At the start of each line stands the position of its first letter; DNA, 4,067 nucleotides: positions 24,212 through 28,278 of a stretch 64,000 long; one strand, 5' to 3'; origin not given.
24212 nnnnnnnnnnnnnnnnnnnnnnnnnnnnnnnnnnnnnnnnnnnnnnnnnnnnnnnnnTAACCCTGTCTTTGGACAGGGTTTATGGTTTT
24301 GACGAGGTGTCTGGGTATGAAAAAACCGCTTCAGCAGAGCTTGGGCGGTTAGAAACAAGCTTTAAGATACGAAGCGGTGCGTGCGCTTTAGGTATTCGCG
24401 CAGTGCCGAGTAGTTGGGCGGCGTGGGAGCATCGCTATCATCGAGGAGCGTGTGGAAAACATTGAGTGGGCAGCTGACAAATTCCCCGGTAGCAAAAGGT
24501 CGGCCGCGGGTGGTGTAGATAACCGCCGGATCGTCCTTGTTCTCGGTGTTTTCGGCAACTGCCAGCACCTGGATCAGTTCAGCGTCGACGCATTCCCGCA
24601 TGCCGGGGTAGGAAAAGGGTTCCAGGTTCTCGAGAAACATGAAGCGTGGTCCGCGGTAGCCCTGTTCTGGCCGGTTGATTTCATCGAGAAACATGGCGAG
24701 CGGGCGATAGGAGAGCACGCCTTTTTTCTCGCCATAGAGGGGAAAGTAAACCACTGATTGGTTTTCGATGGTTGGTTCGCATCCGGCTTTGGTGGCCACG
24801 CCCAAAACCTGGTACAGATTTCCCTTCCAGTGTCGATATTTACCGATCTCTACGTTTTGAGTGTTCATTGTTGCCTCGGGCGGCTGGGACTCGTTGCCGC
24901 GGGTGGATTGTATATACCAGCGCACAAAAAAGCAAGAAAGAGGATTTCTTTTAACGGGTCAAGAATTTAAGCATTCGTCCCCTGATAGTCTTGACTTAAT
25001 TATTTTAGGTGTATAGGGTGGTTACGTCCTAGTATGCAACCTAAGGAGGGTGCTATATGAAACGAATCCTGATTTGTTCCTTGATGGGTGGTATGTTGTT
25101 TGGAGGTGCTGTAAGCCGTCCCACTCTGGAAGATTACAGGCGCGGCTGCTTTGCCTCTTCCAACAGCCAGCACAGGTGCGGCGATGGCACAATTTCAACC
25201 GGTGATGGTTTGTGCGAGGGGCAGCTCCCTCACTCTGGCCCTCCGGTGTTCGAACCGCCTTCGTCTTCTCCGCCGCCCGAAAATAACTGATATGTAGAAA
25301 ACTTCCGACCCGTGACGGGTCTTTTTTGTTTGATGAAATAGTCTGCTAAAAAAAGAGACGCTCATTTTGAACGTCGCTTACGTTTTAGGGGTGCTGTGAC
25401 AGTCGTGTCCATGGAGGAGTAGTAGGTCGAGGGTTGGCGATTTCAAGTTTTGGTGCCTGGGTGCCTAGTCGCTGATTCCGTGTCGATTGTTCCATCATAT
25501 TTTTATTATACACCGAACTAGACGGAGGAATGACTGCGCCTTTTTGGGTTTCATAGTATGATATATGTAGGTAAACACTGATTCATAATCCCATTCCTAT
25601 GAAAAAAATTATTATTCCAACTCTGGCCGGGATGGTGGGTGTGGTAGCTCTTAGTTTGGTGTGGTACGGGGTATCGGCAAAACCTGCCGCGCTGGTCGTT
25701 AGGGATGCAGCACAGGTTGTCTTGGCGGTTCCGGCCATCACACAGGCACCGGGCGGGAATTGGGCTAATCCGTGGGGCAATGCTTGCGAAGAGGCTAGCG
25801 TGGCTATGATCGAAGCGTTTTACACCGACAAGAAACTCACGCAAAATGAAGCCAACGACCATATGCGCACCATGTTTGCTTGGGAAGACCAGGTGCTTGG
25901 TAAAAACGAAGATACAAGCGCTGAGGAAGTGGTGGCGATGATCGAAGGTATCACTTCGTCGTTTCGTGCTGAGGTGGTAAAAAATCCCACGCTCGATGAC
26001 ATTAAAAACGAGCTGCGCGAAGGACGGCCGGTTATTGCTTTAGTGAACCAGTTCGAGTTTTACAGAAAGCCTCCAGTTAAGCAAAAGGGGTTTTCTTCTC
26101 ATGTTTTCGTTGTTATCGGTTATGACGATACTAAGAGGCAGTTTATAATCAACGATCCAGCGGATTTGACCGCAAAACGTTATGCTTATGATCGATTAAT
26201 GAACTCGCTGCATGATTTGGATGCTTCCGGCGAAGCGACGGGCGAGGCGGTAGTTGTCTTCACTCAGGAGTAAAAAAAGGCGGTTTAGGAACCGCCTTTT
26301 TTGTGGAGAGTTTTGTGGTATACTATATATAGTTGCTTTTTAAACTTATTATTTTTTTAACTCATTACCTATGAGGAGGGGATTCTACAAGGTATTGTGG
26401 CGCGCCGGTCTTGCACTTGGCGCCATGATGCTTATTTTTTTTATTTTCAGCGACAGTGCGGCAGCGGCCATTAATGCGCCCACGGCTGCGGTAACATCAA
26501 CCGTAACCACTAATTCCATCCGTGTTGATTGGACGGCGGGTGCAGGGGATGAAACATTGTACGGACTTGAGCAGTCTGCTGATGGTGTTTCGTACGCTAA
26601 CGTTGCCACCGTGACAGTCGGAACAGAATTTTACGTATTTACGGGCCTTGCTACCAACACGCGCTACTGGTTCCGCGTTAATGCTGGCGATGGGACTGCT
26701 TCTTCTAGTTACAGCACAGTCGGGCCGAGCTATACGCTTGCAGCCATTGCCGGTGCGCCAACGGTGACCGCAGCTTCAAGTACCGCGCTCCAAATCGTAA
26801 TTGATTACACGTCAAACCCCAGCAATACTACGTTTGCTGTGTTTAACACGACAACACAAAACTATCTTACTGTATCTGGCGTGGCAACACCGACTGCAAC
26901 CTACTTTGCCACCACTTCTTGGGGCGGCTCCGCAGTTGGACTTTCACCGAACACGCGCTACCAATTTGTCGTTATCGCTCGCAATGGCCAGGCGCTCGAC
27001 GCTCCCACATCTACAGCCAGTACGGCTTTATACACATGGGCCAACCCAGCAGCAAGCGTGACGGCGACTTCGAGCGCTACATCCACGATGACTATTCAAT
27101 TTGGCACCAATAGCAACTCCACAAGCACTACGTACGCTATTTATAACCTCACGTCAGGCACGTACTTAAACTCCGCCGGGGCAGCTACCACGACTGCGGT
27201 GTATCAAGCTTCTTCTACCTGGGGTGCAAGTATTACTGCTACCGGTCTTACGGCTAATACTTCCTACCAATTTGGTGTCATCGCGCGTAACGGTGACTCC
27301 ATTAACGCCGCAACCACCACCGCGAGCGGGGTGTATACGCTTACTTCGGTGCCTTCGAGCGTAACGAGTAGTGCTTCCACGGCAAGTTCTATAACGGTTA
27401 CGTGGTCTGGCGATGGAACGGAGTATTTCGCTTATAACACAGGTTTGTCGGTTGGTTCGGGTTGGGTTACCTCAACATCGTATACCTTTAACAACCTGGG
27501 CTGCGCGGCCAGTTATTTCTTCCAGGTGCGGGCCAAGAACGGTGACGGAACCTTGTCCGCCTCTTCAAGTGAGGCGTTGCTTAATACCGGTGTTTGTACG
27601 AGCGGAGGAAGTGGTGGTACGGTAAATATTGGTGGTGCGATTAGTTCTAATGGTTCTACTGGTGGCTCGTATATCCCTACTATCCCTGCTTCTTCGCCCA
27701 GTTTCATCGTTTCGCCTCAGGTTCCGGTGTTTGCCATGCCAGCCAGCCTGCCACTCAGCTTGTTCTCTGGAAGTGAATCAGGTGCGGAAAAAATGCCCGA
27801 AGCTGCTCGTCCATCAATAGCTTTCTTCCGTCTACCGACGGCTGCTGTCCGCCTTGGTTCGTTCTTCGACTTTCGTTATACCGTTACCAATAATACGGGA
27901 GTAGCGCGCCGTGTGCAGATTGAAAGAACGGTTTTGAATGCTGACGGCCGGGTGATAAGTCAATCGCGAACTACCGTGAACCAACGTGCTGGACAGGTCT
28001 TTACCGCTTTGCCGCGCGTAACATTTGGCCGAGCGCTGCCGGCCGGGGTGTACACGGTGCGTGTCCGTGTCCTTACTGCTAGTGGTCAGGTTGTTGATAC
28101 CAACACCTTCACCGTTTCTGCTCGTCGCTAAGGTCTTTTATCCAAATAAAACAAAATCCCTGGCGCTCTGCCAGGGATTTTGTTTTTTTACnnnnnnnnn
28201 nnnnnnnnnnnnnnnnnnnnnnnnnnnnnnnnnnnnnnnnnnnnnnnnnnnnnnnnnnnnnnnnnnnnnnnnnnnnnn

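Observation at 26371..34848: Two paralogous giant surface proteins (FN3 array; NHL propeller plus FN3) sharing a novel C-terminal module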

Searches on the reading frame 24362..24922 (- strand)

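Call 14: search_protein_families(library=pfam, proteins=[window:24362-24922:-], max_evalue=0.001)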
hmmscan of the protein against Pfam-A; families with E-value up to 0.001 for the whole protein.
window:24362-24922:- (186 aa): 1 family
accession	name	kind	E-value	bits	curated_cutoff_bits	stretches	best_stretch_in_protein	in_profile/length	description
PF07866.17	DUF1653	-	5.8e-15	55.8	23.5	1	27-95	1-61/62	Protein of unknown function (DUF1653)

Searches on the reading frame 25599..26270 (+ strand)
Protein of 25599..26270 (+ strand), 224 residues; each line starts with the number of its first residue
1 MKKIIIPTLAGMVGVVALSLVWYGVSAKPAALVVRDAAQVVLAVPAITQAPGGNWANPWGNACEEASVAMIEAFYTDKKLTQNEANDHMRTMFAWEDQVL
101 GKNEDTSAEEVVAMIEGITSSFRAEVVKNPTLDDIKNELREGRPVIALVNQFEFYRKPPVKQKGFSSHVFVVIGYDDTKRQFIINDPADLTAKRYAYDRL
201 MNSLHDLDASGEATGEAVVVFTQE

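Call 4: search_protein_families(library=pfam, proteins=[window:25599-26270:+], max_evalue=0.1)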
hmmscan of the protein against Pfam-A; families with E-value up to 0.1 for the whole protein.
window:25599-26270:+ (224 aa): 4 families
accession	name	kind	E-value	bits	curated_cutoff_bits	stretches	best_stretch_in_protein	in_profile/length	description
PF13529.12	Peptidase_C39_2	-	1.3e-18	68.4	24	1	43-188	2-143/143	Peptidase_C39 like family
PF12385.14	Peptidase_C70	-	1.2e-09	38.6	19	1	60-196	17-132/141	Papain-like cysteine protease AvrRpt2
PF14399.12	BtrH_N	-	3.9e-08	34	29.7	1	116-187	63-134/134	Butirosin biosynthesis protein H, N-terminal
PF09778.15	Guanylate_cyc_2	-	0.00052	19.9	28.1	1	132-189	114-184/212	Guanylylate cyclase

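Call 6: search_protein_families(library=ncbifam, proteins=[window:25599-26270:+], max_evalue=0.1)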
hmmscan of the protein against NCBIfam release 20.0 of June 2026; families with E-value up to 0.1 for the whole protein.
window:25599-26270:+ (224 aa): 1 family
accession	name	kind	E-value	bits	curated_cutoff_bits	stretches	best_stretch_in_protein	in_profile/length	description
NF045837.1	Mplas_Cys_pep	subfamily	0.047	13.6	45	1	136-185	151-190/240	putative cysteine peptidase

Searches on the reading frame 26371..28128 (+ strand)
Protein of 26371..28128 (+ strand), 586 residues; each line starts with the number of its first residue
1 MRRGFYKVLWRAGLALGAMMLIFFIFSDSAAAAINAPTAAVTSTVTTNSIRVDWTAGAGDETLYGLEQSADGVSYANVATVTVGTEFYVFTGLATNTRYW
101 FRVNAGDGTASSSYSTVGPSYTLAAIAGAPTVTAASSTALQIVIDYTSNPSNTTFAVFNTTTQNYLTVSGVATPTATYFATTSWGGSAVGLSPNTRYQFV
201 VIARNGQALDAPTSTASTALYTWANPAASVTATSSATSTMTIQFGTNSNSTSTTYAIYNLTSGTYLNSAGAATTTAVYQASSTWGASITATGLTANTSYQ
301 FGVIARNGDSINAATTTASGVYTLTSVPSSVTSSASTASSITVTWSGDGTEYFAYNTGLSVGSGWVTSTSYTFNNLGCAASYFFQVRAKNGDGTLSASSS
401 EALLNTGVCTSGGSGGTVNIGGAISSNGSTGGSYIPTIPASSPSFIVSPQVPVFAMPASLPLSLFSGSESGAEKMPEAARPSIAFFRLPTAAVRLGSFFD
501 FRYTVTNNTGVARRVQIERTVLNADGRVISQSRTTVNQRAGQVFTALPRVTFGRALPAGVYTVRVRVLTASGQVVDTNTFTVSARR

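Call 4: search_protein_families(library=pfam, proteins=[window:26371-28128:+], max_evalue=0.1)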
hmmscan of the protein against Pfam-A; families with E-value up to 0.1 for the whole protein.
window:26371-28128:+ (586 aa): 7 families
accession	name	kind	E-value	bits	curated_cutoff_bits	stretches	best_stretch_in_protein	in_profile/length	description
PF00041.27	fn3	-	6e-18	65.3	25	3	327-397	2-77/84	Fibronectin type III domain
PF16656.11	Pur_ac_phosph_N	-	2.7e-08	34.7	30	2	230-322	6-89/93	Purple acid Phosphatase, N-terminal domain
PF25788.1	Ig_Rha78A_N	-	0.0045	17.7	27.4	0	332-408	31-103/105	Rha78A-like, N-terminal immunoglobulin domain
PF16655.11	PhoD_N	-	0.0088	17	30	0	89-109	62-82/90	PhoD-like phosphatase, N-terminal domain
PF16967.11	TcfC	-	0.0097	15.9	29.4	1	554-579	39-63/68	E-set like domain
PF14238.11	DUF4340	-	0.016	15.9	25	1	215-266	36-86/183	Domain of unknown function (DUF4340)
PF07495.19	Y_Y_Y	-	0.026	14.8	26.6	0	555-573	34-52/65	Y_Y_Y domain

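Call 6: search_protein_families(library=ncbifam, proteins=[window:26371-28128:+], max_evalue=0.1)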
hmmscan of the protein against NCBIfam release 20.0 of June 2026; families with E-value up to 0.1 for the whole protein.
window:26371-28128:+ (586 aa): 4 families
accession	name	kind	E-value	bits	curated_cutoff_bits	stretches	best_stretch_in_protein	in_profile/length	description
NF000843.0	PRK00071.2-2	equivalog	0.014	14.9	240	0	199-253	136-192/212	nicotinate-nucleotide adenylyltransferase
NF038353.1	FxLYD_dom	domain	0.027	14.3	23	0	504-537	9-43/71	FxLYD domain-containing protein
NF041611.1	exoglucan_CbhB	equivalog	0.031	12.3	1950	1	230-415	712-895/997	exoglucanase CbhB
TIGR04183.1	Por_Secre_tail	domain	0.068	13.2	23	1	518-566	24-59/72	T9SS type A sorting domain-containing protein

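Call 16: find_encoding_contigs(protein=window:26371-28128:+, flank=2000, max_places=4)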
Protein window:26371-28128:+ (586 aa): no gene with exactly this product is on record in the collection.

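Call 31: find_related_loci(query=window:26371-28128:+, collection=genome_contigs, flank=10000)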
Query window:26371-28128:+ (586 aa) in genome_contigs; peptide patterns used: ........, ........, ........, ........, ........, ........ (x = any residue, [..] = any of these).
187 stretches matched a pattern, but none encodes a relative of the query by tblastn (E <= 1e-3).

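Call 57: find_related_loci(query=window:26371-28128:+, collection=metagenome_contigs, flank=10000)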
Query window:26371-28128:+ (586 aa) in metagenome_contigs; peptide patterns used: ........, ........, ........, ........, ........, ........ (x = any residue, [..] = any of these).
353 stretches matched a pattern, but none encodes a relative of the query by tblastn (E <= 1e-3).

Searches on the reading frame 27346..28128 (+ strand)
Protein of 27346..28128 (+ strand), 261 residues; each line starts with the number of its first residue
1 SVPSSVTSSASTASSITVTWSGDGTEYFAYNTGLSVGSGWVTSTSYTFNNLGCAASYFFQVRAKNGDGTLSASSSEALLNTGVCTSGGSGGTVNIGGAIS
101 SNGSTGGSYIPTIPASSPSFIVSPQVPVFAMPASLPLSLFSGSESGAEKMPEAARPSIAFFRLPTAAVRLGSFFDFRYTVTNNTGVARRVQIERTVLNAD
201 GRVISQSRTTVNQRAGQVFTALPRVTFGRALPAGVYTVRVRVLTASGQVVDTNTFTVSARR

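Call 17: predict_structure(protein=window:27346-28128:+)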
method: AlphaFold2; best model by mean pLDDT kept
length: 261 residues; sequences in the alignment: 1
mean_pLDDT: 52.2   pTM: 0.37
mean pLDDT of the five models: 52.2, 48.2, 45.3, 44.1, 42.9
residues with pLDDT >= 90: 0; 70-90: 72; 50-70: 35; < 50: 154
segments of 3 or more residues with pLDDT < 50: 1-45, 64-66, 71-78, 80-170
pLDDT, mean of each block of 10 residues (from residue 1): 35 40 38 35 46 52 49 49 43 40 33 28 25 37 34 42 33 68 71 87 88 75 71 83 81 76 49
secondary structure, 60 per line:
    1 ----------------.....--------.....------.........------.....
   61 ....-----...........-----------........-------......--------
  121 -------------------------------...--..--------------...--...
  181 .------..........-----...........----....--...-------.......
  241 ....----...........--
elements in order: E17-21 E30-34 E41-49 E56-64 E70-80 E92-99 E107-112 E173-175 E178-181 E188-197 E203-213 E218-221 E224-226 E234-244 E249-259

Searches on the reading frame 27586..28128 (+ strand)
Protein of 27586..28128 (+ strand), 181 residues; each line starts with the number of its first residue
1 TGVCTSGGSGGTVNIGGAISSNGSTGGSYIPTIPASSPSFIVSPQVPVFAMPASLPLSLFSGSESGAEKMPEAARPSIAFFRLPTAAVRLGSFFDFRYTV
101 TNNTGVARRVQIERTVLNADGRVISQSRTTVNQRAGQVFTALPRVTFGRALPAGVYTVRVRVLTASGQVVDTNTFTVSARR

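Call 7: find_homologous_proteins(query=window:27586-28128:+, max_evalue=0.01)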
Query seq(181 aa): 528 candidates shared short words with the query, none scored E <= 0.01.
